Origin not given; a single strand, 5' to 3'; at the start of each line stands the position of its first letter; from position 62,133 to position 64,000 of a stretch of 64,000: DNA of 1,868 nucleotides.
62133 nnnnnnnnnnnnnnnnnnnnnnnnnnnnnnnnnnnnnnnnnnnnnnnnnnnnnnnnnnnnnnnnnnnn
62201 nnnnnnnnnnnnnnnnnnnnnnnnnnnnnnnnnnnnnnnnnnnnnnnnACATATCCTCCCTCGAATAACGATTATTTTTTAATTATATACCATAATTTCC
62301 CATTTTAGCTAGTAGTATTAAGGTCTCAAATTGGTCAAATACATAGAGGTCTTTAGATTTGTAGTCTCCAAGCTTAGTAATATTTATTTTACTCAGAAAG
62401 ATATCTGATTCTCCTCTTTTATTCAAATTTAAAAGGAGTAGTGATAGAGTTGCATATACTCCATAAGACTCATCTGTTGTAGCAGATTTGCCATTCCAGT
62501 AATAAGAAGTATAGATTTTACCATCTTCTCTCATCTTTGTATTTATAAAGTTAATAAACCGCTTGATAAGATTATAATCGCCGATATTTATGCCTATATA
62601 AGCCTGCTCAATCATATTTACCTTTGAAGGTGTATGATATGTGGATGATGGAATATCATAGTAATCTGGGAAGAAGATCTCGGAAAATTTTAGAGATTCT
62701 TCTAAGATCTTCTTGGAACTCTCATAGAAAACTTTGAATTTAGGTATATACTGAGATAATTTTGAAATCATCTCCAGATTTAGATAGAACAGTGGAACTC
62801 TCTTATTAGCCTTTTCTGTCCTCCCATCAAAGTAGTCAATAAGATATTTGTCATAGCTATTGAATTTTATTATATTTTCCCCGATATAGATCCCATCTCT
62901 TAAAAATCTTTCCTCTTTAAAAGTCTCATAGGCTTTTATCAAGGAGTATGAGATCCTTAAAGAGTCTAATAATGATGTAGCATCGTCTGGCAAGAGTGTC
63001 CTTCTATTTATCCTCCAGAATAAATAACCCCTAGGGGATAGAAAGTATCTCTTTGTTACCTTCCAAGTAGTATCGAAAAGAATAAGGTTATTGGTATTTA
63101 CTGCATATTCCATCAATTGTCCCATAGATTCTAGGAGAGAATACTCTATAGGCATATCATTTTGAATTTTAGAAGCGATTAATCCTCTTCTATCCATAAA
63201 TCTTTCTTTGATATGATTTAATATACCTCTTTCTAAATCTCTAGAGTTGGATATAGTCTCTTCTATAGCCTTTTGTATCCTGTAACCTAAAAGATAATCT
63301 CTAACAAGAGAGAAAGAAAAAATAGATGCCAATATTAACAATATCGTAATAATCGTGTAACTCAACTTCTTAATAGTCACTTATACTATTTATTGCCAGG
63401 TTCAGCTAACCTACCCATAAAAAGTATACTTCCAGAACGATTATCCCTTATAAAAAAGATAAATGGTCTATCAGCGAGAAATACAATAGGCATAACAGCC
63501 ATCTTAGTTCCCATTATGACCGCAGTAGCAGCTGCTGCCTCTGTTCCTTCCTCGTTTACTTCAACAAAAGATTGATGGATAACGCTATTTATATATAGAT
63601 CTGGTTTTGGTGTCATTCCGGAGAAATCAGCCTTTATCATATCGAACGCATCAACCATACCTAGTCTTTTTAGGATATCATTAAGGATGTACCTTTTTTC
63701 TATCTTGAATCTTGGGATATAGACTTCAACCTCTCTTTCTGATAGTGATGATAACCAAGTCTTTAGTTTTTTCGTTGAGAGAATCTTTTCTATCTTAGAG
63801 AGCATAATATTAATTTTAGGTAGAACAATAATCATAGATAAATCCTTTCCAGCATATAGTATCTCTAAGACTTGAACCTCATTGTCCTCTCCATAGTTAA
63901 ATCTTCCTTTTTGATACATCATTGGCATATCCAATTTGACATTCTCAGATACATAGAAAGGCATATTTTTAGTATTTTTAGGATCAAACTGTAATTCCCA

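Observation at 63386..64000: Serpin gene translationally linked to the EPS operon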

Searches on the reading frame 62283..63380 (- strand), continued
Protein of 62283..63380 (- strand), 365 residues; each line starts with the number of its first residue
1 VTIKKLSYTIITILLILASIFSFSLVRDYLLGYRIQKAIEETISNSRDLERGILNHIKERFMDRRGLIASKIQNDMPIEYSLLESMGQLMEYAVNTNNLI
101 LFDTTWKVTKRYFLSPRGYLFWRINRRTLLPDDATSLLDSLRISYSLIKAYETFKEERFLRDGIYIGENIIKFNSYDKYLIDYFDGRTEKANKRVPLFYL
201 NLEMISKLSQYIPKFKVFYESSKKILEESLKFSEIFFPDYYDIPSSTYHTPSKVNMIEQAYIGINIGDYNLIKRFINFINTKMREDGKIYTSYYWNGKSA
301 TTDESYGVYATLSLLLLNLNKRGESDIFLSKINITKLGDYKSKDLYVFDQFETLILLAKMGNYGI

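Call 38: search_solved_structures(query=P0134, max_evalue=1e-40, show_alignments=2)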
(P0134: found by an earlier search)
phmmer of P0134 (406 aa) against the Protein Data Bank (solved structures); distinct sequences matched with E-value up to 1e-40: 170 (the best 60 are shown).
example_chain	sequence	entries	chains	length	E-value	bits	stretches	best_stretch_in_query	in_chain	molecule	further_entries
4ga7_A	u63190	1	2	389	7.6e-93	315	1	34-403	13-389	Leukocyte elastase inhibitor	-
8gxv_A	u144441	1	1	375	1.7e-92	313.8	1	39-403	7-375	Proteinase inhibitor I4 serpin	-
6ee5_A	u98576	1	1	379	1.2e-87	297.9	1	34-403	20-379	Conserpin-AATRCL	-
5cdx_A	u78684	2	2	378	2.3e-87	296.9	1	34-403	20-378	Conserpin | Conserpin in the latent state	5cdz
5ce0_A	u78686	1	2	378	8.5e-87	295.1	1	34-403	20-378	Native conserpin with Z-variant (E342K)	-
4zk0_A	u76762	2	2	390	3.9e-86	292.9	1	33-403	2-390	Serpin B4 | Serpin B3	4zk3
2zv6_A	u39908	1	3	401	4.4e-86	292.7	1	33-403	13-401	Serpin B3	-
2dut_A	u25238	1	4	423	5.4e-84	285.9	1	38-403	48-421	Heterochromatin-associated protein MENT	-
1by7_A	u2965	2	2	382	4.5e-83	282.8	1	36-403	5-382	PROTEIN (PLASMINOGEN ACTIVATOR INHIBITOR-2) | PLASMINOGEN ACTIVATOR INHIBITOR-2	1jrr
2arq_A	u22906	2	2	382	8.6e-83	281.9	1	36-403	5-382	Plasminogen activator inhibitor-2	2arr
2h4r_A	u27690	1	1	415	1.6e-79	271.2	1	93-403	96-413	Heterochromatin-associated protein MENT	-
8zcr_A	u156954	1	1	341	2.5e-79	270.5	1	34-366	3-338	Serpin B9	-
3fgq_A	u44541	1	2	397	3.8e-79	269.9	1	43-403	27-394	Neuroserpin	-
3f5n_A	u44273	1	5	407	4.1e-79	269.8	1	43-403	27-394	Neuroserpin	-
1hle_A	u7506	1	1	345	4.7e-79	269.6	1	35-362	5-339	HORSE LEUKOCYTE ELASTASE INHIBITOR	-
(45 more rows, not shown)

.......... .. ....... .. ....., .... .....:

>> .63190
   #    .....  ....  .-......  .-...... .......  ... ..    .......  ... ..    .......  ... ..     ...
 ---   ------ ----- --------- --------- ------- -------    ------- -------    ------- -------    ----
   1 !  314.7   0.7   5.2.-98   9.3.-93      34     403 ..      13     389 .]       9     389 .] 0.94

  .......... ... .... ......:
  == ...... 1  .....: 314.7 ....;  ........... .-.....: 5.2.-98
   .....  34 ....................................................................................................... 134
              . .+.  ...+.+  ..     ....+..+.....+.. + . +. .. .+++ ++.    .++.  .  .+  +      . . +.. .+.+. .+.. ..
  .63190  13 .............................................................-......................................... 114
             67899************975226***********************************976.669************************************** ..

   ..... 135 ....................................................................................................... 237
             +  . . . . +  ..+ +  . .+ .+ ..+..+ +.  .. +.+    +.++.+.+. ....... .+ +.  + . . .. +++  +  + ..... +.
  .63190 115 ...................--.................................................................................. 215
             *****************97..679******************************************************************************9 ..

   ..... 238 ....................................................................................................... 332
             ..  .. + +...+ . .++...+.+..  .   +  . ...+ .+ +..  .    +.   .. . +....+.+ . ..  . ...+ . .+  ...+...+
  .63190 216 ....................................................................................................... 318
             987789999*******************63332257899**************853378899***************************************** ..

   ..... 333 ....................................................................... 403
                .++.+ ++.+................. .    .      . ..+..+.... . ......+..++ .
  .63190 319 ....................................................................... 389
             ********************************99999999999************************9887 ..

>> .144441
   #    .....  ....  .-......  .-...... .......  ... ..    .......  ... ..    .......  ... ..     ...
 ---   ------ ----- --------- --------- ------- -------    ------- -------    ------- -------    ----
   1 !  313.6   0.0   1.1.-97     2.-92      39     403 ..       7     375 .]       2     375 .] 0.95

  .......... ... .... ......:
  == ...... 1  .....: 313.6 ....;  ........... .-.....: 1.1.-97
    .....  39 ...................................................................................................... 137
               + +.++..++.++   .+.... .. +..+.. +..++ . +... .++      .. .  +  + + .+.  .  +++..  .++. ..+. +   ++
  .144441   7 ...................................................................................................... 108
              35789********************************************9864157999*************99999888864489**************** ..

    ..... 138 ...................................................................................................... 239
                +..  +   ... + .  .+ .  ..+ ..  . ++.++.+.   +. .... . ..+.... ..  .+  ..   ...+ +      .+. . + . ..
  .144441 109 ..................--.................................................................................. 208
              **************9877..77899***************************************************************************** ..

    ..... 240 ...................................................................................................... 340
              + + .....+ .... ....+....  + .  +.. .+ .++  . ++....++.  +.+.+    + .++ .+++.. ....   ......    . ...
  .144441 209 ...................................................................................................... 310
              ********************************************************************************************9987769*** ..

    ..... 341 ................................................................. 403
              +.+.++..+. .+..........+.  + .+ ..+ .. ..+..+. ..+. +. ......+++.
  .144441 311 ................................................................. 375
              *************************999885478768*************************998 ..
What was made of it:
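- On Serpin superfamily, inhibitory type: The full 406-aa protein aligns over residues 34-403 with SERPINB1 and chloropin (call 38).
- Closest known: Characterised prokaryotic serpins. Same: Chloropin is the second-best solved match (E=1.7e-92, call 38).
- Closest known: Human SERPINB1. Same: The hinge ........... is identical and loop length is the same (call 38).
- The loop aligns with that of SERPINB1 (call 38).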

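Call 48: search_protein_families(library=ncbifam, proteins=[P0134, window:62283-63380:-], max_evalue=0.001)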
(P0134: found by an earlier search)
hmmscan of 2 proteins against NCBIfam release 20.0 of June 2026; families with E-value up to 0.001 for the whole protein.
P0134 (406 aa): 0 families

window:62283-63380:- (365 aa): 0 families

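Call 52: find_related_loci(query=A1, collection=metagenome_contigs, flank=10000)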
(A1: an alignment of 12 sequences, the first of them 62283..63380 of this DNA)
Query A1 (365 aa) in metagenome_contigs; peptide patterns used: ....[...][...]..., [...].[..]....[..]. (x = any residue, [..] = any of these).
154 stretches matched a pattern; 6 encode a relative of the query (tblastn E <= 1e-3); 6 distinct loci.
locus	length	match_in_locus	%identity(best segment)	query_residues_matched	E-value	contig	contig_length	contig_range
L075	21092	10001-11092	69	1-359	2e-164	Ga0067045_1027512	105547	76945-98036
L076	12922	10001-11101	64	4-365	5e-154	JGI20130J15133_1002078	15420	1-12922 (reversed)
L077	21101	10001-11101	64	4-365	5e-154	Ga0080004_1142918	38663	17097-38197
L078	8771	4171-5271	64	4-365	2e-153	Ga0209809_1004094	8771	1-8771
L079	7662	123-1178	65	4-350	5e-148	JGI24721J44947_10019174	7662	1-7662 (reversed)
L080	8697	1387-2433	64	22-365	1e-143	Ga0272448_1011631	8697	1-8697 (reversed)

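Call 62: search_solved_structures(query=A1, max_evalue=1, show_alignments=1)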
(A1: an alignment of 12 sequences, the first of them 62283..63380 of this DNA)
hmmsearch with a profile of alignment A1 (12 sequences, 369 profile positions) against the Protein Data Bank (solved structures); distinct sequences matched with E-value up to 1: 10.
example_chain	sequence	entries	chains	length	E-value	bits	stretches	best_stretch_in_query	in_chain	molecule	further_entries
6r2m_A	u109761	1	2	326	2e-30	109.4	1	50-350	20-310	Glycoside transferase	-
3ren_A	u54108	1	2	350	1.3e-25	93.6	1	74-365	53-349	Glycosyl hydrolase, family 8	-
5gy3_A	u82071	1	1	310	0.0046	19.4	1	78-173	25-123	Glucanase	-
6wq1_A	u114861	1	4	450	0.023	17.1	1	142-169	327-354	LanC-like protein 2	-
3e6u_A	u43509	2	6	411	0.039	16.3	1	142-175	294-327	LanC-like protein 1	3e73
8d0v_A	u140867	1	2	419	0.04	16.3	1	142-175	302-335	Glutathione S-transferase LANCL1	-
8czk_A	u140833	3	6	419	0.04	16.3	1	142-175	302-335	Glutathione S-transferase LANCL1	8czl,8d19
1cem_A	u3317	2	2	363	0.054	15.9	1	71-127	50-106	CELLULASE CELA (1,4-BETA-D-GLUCAN-GLUCANOHYDROLASE) | endoglucanase A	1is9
8qai_A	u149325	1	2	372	0.17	14.2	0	215-340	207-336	sc-CC-7-LI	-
1kwf_A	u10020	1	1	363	0.34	13.2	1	71-126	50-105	Endoglucanase A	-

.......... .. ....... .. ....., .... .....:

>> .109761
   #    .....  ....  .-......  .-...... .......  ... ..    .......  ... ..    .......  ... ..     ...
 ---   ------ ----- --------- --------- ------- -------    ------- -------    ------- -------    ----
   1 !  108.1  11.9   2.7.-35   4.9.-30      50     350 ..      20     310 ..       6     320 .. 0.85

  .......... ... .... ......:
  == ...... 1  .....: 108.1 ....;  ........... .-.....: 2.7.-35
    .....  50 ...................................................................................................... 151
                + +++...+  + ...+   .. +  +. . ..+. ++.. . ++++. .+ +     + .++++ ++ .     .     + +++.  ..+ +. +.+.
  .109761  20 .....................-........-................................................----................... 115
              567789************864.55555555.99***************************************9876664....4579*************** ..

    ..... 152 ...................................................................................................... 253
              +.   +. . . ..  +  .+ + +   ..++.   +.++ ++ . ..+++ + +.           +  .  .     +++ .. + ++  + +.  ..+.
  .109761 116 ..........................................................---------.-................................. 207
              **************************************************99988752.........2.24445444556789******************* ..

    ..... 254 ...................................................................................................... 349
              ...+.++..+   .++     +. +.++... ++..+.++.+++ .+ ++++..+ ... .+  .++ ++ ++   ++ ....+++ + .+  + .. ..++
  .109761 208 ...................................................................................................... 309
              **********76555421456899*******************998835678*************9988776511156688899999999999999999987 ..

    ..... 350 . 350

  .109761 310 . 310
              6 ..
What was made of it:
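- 62283..63380 (-): GH126 PssZ/YdaJ-like EPS hydrolase, 365 aa, with an N-terminal membrane anchor. The catalytic Glu is conserved (E84). Family profile against PDB: PssZ 6r2m E=2e-30, CPF_2247 3ren E=1.3e-25 (call 62).
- Checked: A profile of the family hits PssZ (6r2m) at E=2e-30 and the GH8 enzyme CelA at only E=0.054 (call 62).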

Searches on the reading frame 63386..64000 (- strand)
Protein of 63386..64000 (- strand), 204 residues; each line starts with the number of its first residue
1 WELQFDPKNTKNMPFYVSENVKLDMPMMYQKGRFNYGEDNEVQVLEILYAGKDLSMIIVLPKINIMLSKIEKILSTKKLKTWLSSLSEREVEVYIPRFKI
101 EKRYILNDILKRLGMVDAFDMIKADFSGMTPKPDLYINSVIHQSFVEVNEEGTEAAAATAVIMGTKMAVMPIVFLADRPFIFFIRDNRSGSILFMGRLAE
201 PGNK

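Call 5: search_protein_families(library=pfam, proteins=[window:63386-64000:-], max_evalue=0.01)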
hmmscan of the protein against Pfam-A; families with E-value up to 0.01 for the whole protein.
window:63386-64000:- (204 aa): 1 family
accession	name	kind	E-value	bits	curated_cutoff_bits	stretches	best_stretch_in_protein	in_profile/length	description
PF00079.25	Serpin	-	4.7e-70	237.1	27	1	1-201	166-370/370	Serpin (serine protease inhibitor)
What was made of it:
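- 63386..64000 (-): C-terminal 204 codons (residues 203-406) and TAG stop (63388-63386) of a 406-aa secreted serpin. The N-terminal 202 codons lie beyond the window end. Pfam Serpin E=4.7e-70 (call 5).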

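Call 7: find_homologous_proteins(query=window:63386-64000:-, max_evalue=1e-10)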
Query window:63386-64000:- (204 aa): 3132 proteins with E <= 1e-10 among 3383 candidates; the best 120 are listed.
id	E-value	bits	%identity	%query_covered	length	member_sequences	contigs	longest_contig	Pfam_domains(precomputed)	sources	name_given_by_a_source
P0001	2.8e-74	267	66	93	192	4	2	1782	PF00079.26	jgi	jgi:serpin B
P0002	1.7e-71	258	80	72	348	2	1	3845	PF00079.26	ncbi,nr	ncbi:serpin family protein, partial [bacterium]|nr:serpin family protein [bacterium]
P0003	5.0e-70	253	63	93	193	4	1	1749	PF00079.26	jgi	-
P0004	4.3e-63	231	53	100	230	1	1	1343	PF00079.26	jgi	jgi:serpin B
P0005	6.1e-63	230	58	95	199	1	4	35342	PF00079.26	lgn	-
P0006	9.3e-63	230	53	99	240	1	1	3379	PF00079.26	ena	-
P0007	2.7e-62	228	61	93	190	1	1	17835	PF00079.26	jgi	-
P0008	2.8e-62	228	54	99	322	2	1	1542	PF00079.26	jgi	jgi:serpin B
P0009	7.8e-62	227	56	100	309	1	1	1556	PF00079.26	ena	-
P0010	8.9e-60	220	54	99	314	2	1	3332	PF00079.26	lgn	-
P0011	1.6e-59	219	51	99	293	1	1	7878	PF00079.26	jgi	jgi:serpin B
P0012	1.7e-59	219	52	99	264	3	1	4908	PF00079.26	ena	-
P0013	2.4e-59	218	52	99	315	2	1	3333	PF00079.26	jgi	-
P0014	4.1e-59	218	55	99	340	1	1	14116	PF00079.26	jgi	-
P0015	4.4e-59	218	52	99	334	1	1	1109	PF00079.26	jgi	-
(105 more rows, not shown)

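Call 9: find_encoding_contigs(protein=P0002, flank=10000)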
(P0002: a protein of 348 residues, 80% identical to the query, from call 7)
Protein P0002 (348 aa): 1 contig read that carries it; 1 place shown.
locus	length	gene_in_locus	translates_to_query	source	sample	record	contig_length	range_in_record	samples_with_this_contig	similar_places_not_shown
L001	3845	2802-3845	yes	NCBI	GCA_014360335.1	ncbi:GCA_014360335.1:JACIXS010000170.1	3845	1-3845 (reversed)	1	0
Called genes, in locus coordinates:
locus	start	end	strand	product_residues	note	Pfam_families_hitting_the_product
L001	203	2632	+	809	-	PF02837:Glyco_hydro_2_N (faint), PF00703:Glyco_hydro_2, PF02836:Glyco_hydro_2_C, PF16355:DUF4982, PF18565:Glyco_hydro2_C5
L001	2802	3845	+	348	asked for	PF00079:Serpin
